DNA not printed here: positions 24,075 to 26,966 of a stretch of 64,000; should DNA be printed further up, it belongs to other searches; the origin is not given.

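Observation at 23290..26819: Orphan TRAP DctQ/DctM pair with large extensions: DctM fused to an unrecognisable ~320-aa C-terminal soluble domain, no DctP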

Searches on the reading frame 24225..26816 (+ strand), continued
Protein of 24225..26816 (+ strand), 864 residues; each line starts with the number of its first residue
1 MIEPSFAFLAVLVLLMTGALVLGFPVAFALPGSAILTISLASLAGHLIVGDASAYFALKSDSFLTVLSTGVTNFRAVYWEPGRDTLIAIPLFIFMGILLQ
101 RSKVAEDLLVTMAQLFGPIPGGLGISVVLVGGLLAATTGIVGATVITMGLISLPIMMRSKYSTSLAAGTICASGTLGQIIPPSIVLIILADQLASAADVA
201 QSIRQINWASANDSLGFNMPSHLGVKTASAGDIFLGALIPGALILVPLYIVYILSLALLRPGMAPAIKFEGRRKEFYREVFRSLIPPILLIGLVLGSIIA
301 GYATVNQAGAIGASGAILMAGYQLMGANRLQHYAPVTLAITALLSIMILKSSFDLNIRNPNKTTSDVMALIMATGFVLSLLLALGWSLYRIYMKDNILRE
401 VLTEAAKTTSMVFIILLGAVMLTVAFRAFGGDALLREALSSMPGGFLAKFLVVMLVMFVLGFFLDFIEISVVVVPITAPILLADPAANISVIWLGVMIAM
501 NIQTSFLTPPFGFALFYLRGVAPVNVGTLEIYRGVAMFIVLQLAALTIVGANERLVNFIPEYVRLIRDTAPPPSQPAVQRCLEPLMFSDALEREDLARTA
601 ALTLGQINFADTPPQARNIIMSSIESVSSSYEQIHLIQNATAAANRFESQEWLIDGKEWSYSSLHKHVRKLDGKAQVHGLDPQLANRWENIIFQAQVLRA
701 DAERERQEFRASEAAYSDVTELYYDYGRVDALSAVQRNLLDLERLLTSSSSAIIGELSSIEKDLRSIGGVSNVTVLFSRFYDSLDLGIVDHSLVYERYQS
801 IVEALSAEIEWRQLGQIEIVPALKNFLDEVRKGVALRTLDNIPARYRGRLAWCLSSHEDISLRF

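Call 56: find_homologous_proteins(query=L004:5866-6957:+)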
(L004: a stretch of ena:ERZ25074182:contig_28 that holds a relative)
Query L004:5866-6957:+ (364 aa): 8000 proteins with E <= 0.001 among 8000 candidates; the best 120 are listed.
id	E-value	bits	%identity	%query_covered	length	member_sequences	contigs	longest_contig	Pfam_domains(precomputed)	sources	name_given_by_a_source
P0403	2.2e-245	832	100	100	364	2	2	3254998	PF03480.19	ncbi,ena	-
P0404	1.1e-228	777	92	100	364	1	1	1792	PF03480.19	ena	-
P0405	1.0e-225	767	90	100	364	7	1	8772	PF03480.19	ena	-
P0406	9.4e-224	760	88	100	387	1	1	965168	PF03480.19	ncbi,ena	-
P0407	3.9e-216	735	87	100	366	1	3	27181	PF03480.19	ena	-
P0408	2.8e-212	723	85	100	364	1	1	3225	PF03480.19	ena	-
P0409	1.4e-208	711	82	100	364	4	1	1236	PF03480.19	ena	-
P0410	2.3e-202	690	81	100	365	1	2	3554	PF03480.19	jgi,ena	-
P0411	3.8e-202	689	80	100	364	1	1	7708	PF10518.15,PF03480.19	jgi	jgi:TRAP-type mannitol/chloroaromatic compound transport system substrate-binding protein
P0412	1.2e-200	684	81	100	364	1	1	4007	PF03480.19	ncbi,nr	ncbi:TRAP transporter substrate-binding protein [Gammaproteobacteria bacterium]|nr:TRAP transporter 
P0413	5.9e-198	676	78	100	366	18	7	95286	PF03480.19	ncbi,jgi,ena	jgi:TRAP-type mannitol/chloroaromatic compound transport system substrate-binding protein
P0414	1.1e-197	675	79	100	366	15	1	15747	PF03480.19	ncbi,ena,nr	ncbi:MAG: TRAP transporter substrate-binding protein [Alphaproteobacteria bacterium]|nr:TRAP transpo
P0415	2.0e-196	671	79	100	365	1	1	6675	PF03480.19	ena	-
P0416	9.3e-195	665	77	100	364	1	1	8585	PF03480.19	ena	-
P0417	7.6e-194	662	77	100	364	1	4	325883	PF03480.19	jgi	-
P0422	1.5e-192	658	77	100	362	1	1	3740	PF03480.19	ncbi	-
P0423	1.6e-192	658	77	100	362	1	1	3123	PF03480.19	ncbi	-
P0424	3.0e-192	657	74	100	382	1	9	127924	PF03480.19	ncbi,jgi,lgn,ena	ncbi:MAG: TRAP transporter substrate-binding protein [Alphaproteobacteria bacterium]|jgi:TRAP-type m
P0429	1.0e-191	655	80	93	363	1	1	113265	PF03480.19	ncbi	-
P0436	9.5e-191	652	77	100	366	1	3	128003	PF03480.19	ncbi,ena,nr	ncbi:MAG: ABC transporter substrate-binding protein [Alphaproteobacteria bacterium]|nr:ABC transport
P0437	1.1e-190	652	73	100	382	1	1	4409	PF03480.19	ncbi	-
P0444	4.9e-190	650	78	100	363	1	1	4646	PF03480.19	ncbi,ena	-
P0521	5.6e-187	639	74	100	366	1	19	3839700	PF03480.19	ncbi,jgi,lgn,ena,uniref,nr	ncbi:MAG: TRAP transporter substrate-binding protein [Alphaproteobacteria bacterium]|jgi:TRAP-type m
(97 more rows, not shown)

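Call 57: list_cluster_members(proteins=[P0414, P0424, P0436, P0521, P0406, P0422, P0423, P0429, P0437, P0444])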
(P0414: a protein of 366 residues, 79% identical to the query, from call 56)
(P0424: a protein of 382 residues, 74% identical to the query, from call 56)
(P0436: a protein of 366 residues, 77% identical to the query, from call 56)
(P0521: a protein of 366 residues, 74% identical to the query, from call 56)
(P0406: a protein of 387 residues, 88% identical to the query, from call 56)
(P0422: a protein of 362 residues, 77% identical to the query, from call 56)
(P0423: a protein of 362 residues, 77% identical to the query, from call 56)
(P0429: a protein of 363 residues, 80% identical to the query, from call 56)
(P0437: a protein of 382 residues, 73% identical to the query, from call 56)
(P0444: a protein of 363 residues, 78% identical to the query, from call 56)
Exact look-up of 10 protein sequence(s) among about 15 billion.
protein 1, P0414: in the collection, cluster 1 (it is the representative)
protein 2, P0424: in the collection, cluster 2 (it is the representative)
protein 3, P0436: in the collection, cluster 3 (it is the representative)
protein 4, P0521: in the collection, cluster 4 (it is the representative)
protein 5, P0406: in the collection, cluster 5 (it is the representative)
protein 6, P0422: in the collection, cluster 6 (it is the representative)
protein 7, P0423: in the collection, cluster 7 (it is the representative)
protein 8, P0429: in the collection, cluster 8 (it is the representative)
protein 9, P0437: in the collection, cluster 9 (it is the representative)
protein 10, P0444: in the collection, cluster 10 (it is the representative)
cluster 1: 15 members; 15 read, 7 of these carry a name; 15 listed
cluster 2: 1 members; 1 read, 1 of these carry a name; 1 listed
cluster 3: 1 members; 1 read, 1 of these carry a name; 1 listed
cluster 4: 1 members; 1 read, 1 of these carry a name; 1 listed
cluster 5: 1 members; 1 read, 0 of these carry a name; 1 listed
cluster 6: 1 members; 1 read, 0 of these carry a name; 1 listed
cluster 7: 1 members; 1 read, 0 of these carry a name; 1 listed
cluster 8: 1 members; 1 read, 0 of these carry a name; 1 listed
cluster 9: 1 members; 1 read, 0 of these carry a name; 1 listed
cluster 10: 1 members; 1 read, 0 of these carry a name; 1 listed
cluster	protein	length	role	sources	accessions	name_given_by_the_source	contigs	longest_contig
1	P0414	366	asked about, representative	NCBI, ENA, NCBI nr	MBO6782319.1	MAG: TRAP transporter substrate-binding protein [Alphaproteobacteria bacterium] | TRAP transporter substrate-binding protein [Alphaproteobacteria bacterium]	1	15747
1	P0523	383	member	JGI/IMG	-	TRAP-type mannitol/chloroaromatic compound transport system substrate-binding protein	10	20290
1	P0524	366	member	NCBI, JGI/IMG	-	TRAP-type mannitol/chloroaromatic compound transport system substrate-binding protein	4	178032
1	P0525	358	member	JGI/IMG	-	TRAP-type mannitol/chloroaromatic compound transport system substrate-binding protein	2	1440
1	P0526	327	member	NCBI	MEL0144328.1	MAG: TRAP transporter substrate-binding protein, partial [Alphaproteobacteria bacterium]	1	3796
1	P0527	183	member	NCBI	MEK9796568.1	MAG: ABC transporter substrate-binding protein, partial [Alphaproteobacteria bacterium]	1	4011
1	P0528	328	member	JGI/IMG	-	TRAP-type mannitol/chloroaromatic compound transport system substrate-binding protein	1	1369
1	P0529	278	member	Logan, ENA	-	-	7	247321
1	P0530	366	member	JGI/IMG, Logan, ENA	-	-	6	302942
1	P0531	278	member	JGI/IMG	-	-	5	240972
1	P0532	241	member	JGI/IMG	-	-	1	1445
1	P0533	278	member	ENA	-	-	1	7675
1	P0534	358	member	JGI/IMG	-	-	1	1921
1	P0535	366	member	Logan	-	-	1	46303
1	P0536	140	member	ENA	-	-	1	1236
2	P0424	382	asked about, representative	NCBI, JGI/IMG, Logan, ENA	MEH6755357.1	MAG: TRAP transporter substrate-binding protein [Alphaproteobacteria bacterium] | TRAP-type mannitol/chloroaromatic compound transport system substrate-binding protein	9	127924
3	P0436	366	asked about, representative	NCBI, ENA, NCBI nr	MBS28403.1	MAG: ABC transporter substrate-binding protein [Alphaproteobacteria bacterium] | ABC transporter substrate-binding protein [Alphaproteobacteria bacterium]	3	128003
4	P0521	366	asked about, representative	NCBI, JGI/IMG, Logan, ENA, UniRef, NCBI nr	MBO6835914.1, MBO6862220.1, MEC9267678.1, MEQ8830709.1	MAG: TRAP transporter substrate-binding protein [Alphaproteobacteria bacterium] | TRAP-type mannitol/chloroaromatic compound transport system substrate-binding protein | TRAP transporter substrate-binding protein n=1 Tax=Pacificispira sp. TaxID=2888761 ...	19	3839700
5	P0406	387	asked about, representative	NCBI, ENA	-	-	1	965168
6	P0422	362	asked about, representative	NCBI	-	-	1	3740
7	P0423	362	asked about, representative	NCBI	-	-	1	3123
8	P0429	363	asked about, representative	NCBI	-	-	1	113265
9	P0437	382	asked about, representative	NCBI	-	-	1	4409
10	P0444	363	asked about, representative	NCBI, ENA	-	-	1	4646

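Call 59: find_related_loci(query=A3, collection=genome_contigs, flank=5000)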
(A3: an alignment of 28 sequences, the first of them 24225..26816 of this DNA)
Query A3 (864 aa) in genome_contigs; peptide patterns used: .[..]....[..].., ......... (x = any residue, [..] = any of these).
600 stretches matched a pattern (row limit reached: there are more); 599 encode a relative of the query (tblastn E <= 1e-3); the best 80 are kept; 80 distinct loci.
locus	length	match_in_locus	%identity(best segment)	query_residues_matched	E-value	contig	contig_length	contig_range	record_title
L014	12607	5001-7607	60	1-864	0e+0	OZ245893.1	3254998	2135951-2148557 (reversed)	MAG: Alphaproteobacteria bacterium isolate 2b9027ee-12ae-4d33-b042-101d4d259cb6 genome assembly, chromosome: 1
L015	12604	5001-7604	46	23-864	0e+0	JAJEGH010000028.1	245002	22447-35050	MAG: Alphaproteobacteria bacterium isolate p16x44bins.53 k141_368252, whole genome shotgun sequence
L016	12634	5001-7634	48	8-864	0e+0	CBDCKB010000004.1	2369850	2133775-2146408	MAG: Rhodobacterales bacterium isolate 9ba19338-4302-4559-acc1-6630e9ea1bcb genome assembly, contig: contig_4, whole gen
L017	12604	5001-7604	46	23-864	0e+0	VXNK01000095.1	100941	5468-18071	MAG: Rhodospirillaceae bacterium isolate SB0661_bin_7 NODE_262_length_100941_cov_39.388012, whole genome shotgun sequenc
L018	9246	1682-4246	47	8-837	0e+0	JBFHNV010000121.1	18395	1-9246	MAG: Gammaproteobacteria bacterium isolate Mix_sand08.2021.06.D.37 k141_2063216_length_18395_cov_13.3163, whole genome s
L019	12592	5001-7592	46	23-861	0e+0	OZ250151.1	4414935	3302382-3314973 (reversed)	MAG: Candidatus Spongiihabitans sp. isolate c23cf4e8-a282-41dc-a193-41891dfe7d7a genome assembly, chromosome: 1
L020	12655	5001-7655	46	8-864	0e+0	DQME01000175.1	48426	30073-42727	MAG TPA_asm: Gammaproteobacteria bacterium isolate SZUA-1055 k95_482337, whole genome shotgun sequence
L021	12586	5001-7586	48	22-864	0e+0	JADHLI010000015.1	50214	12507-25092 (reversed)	MAG: Alphaproteobacteria bacterium isolate BS301-5m-G12 BS301-5m-C755, whole genome shotgun sequence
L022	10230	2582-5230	45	8-864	0e+0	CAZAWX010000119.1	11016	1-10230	MAG TPA_asm: uncultured Ectothiorhodospiraceae bacterium isolate binchicken_co275_208 genome assembly, contig: NODE_9300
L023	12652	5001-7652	46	8-864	0e+0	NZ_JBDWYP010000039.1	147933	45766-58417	MAG: Roseibium sp. isolate CI.26.F.C1_514_71 CI_26_F_C1_514_71_000000000039, whole genome shotgun sequence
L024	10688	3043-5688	46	8-864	0e+0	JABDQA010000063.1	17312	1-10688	MAG: Desulfofustis sp. isolate Site_B28 k127_1869822, whole genome shotgun sequence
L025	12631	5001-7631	48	8-864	0e+0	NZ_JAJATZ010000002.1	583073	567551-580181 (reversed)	Loktanella gaetbuli strain TSTF-M6 2, whole genome shotgun sequence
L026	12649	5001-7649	43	8-864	0e+0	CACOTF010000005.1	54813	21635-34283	MAG: uncultured Pelagibacteraceae bacterium isolate AH-324-O04 genome assembly, contig: AH-324-O04_NODE_5, whole genome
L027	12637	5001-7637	44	8-864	0e+0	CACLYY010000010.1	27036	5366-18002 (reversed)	uncultured Pelagibacteraceae bacterium isolate AG-918-B06 genome assembly, contig: AG-918-B06_NODE_10, whole genome shot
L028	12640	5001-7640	47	8-864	0e+0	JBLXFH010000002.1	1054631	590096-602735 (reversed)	MAG: Rhodospirillales bacterium isolate ET02-11 T02maxbin_out.044_metabat.1RE.5K@2, whole genome shotgun sequence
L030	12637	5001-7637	44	8-864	0e+0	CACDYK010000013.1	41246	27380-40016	uncultured Pelagibacteraceae bacterium isolate AG-390-G11 genome assembly, contig: AG-390-G11_NODE_13, whole genome shot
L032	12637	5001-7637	43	8-864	0e+0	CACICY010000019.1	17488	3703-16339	uncultured Pelagibacteraceae bacterium isolate AG-435-B08 genome assembly, contig: AG-435-B08_NODE_19, whole genome shot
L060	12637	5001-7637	43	8-864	0e+0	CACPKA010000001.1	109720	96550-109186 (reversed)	MAG: uncultured Pelagibacteraceae bacterium isolate AG-439-C22 genome assembly, contig: AG-439-C22_NODE_1, whole genome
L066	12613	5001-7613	43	19-864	0e+0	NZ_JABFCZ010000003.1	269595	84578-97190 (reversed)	Roseibium aggregatum strain PHM038 NODE_3_length_269595_cov_46.2507, whole genome shotgun sequence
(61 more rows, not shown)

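Call 64: search_protein_families(library=pfam, proteins=[L066:2168-3706:+, L066:1324-1920:-, L066:7633-8505:-, L066:555-1280:+, L066:8411-9253:+], max_evalue=0.001)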
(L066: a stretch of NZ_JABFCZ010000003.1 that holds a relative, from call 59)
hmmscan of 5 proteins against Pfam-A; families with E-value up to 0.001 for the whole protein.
L066:2168-3706:+ (513 aa): 2 families
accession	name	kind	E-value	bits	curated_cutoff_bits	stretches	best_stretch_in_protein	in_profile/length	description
PF06779.20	MFS_4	-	4.1e-90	303.2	26.3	1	84-448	2-363/364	Uncharacterised MFS-type transporter YbfB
PF07690.21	MFS_1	-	5.7e-29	101.6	33.4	2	81-323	2-250/347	Major Facilitator Superfamily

L066:1324-1920:- (198 aa): 2 families
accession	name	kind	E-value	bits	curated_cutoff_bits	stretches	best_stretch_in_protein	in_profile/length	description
PF02777.23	Sod_Fe_C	-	4.6e-35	120.2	20.9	1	94-190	3-99/102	Iron/manganese superoxide dismutases, C-terminal domain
PF00081.27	Sod_Fe_N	-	3.8e-28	98.2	27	1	1-83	1-81/82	Iron/manganese superoxide dismutases, alpha-hairpin domain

L066:7633-8505:- (290 aa): 1 family
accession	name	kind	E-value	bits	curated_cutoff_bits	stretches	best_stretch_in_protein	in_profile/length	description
PF01063.24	Aminotran_4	-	3e-41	142.1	28.5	1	41-266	2-223/223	Amino-transferase class IV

L066:555-1280:+ (242 aa): 0 families

L066:8411-9253:+ (281 aa): 0 families

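Call 88: list_cluster_members(proteins=[L026:2777-3904:+, L027:2776-3903:+, L030:2795-3922:+, L032:2722-3849:+, L060:2793-3920:+, L026:4989-7649:+, L027:4989-7637:+, L030:4989-7637:+, L032:4989-7637:+, L060:4989-7637:+])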
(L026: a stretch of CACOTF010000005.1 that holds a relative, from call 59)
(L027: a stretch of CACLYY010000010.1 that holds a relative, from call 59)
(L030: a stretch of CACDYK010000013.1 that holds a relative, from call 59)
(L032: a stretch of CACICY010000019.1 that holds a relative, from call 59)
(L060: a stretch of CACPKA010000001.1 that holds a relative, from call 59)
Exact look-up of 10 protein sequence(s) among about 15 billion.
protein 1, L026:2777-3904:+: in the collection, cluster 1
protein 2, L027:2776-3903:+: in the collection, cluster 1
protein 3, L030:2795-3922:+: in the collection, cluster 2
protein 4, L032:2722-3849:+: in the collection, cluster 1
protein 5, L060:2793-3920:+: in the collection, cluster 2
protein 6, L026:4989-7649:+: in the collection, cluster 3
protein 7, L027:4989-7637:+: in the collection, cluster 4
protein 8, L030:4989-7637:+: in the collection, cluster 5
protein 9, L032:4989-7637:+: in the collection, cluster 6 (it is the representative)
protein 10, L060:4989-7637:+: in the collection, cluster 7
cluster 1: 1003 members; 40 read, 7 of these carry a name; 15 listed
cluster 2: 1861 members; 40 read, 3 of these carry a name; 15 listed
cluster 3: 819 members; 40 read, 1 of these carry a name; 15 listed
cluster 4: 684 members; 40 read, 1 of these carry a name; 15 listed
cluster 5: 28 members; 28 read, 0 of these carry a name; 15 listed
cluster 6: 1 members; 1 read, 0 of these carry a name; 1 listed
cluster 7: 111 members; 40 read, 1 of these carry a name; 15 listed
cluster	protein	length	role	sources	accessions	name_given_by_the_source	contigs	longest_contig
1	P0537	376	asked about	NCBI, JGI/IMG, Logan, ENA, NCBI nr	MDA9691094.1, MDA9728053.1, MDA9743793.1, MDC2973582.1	TRAP transporter substrate-binding protein [Candidatus Pelagibacter sp.] | TRAP-type mannitol/chloroaromatic compound transport system substrate-binding protein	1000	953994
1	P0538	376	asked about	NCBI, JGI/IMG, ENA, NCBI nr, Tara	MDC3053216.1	TRAP transporter substrate-binding protein [Candidatus Pelagibacter sp.] | TRAP-type mannitol/chloroaromatic compound transport system substrate-binding protein | strand:- start:356 stop:1486 length:1131 start_codon:yes stop_codon:yes gene_type:complete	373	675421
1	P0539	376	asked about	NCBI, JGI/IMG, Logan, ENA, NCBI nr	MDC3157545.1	TRAP transporter substrate-binding protein [Candidatus Pelagibacter sp.] | TRAP-type mannitol/chloroaromatic compound transport system substrate-binding protein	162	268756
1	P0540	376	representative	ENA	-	-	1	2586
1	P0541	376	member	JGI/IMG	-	TRAP-type mannitol/chloroaromatic compound transport system substrate-binding protein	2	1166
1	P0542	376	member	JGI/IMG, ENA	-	TRAP-type mannitol/chloroaromatic compound transport system substrate-binding protein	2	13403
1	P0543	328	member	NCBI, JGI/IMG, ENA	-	TRAP-type mannitol/chloroaromatic compound transport system substrate-binding protein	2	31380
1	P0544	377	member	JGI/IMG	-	TRAP-type mannitol/chloroaromatic compound transport system substrate-binding protein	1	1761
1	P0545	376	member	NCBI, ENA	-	-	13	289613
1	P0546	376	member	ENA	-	-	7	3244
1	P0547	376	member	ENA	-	-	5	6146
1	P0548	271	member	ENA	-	-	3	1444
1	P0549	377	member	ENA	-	-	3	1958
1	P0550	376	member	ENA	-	-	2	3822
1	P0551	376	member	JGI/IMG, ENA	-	-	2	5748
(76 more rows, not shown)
